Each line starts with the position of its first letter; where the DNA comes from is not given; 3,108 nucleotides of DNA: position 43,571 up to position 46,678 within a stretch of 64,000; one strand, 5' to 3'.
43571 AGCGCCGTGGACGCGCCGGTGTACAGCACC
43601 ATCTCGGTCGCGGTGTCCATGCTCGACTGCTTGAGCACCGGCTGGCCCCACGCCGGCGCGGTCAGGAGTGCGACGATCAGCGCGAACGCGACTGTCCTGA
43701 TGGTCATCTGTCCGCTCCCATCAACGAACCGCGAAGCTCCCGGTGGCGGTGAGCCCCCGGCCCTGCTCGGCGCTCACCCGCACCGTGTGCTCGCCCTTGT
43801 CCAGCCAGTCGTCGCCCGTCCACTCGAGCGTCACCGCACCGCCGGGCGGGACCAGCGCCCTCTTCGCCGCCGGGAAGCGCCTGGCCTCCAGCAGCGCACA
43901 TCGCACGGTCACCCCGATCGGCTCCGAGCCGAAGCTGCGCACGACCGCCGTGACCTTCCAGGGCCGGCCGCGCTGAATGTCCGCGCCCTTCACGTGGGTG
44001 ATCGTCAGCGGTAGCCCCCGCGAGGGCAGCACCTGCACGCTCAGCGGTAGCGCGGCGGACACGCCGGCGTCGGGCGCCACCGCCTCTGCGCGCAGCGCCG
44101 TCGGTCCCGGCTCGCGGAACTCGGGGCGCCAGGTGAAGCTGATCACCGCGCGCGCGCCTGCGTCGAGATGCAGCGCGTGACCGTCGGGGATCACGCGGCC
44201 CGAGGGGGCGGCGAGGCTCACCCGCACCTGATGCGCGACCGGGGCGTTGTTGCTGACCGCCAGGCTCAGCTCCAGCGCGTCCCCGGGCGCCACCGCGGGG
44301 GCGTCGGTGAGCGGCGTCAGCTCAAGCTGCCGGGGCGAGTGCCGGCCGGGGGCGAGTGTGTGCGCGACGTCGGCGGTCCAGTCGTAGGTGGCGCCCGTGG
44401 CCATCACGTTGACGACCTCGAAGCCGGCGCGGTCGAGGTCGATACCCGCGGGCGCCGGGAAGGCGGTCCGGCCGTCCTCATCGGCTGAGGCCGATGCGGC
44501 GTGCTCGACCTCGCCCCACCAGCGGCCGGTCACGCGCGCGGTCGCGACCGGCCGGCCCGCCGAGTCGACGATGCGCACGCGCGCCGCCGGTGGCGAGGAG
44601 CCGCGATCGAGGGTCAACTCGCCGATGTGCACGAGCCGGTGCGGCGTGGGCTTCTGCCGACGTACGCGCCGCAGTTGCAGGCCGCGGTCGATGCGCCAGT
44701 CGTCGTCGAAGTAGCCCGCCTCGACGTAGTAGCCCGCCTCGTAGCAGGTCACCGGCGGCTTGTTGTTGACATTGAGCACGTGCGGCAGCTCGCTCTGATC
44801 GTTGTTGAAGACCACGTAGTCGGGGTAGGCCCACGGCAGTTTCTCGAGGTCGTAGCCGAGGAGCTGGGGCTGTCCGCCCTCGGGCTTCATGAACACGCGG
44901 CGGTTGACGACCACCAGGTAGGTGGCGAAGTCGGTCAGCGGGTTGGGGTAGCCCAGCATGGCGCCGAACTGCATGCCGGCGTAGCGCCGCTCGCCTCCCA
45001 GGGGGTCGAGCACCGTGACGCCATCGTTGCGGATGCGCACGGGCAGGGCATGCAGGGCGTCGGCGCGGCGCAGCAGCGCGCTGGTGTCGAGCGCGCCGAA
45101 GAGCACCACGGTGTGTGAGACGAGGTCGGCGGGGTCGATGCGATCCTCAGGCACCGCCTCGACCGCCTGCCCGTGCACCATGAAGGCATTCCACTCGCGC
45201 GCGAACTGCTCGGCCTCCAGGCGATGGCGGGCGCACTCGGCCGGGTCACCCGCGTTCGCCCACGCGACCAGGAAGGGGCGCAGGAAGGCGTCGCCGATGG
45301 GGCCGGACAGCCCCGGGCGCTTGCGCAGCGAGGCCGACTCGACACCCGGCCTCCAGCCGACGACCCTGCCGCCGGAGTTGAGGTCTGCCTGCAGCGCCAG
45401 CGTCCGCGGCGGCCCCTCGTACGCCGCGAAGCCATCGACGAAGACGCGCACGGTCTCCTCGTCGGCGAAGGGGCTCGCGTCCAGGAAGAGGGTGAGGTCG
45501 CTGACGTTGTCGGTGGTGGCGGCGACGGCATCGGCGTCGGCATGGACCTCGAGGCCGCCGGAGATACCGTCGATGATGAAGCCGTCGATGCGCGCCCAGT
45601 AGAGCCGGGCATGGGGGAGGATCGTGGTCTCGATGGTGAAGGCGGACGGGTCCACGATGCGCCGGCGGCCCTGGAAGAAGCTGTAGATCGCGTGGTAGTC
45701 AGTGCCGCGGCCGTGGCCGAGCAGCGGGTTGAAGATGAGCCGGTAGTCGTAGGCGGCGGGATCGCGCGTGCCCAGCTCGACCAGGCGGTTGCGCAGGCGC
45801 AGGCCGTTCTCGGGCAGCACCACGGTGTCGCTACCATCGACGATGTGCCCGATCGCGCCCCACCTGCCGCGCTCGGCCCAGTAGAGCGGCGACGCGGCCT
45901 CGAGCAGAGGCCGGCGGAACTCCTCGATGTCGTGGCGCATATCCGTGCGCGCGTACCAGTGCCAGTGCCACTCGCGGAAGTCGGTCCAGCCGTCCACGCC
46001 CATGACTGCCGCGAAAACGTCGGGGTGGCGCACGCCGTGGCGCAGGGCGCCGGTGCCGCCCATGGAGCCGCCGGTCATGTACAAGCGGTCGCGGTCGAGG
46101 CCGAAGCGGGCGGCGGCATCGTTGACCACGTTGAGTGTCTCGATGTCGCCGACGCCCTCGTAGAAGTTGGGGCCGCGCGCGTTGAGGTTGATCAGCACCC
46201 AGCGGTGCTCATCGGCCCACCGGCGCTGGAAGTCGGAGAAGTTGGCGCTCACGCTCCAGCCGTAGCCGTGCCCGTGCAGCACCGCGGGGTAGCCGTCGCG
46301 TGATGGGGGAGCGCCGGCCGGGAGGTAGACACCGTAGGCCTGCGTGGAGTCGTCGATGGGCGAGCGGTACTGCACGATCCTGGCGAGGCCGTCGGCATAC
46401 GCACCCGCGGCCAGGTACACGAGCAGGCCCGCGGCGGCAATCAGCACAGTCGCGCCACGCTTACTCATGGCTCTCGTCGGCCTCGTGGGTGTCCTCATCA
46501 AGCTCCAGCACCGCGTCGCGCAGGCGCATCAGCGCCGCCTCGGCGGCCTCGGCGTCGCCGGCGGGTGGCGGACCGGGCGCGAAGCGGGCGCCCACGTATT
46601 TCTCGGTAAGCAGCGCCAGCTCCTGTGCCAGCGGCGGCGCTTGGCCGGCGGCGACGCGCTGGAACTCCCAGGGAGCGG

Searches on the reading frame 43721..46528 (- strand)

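Call 24: search_protein_families(library=pfam, proteins=[window:43721-46528:-], max_evalue=0.0001)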
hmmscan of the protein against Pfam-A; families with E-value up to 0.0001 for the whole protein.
window:43721-46528:- (935 aa): 1 family
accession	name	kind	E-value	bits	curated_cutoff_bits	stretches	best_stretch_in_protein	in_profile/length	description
PF00326.27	Peptidase_S9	-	9.3e-09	35.5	22.6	1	132-280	49-195/213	Prolyl oligopeptidase family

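Call 105: search_protein_families(library=padloc, proteins=[window:43721-46528:-], max_evalue=0.001)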
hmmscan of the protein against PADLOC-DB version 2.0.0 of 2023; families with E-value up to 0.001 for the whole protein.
window:43721-46528:- (935 aa): 0 families
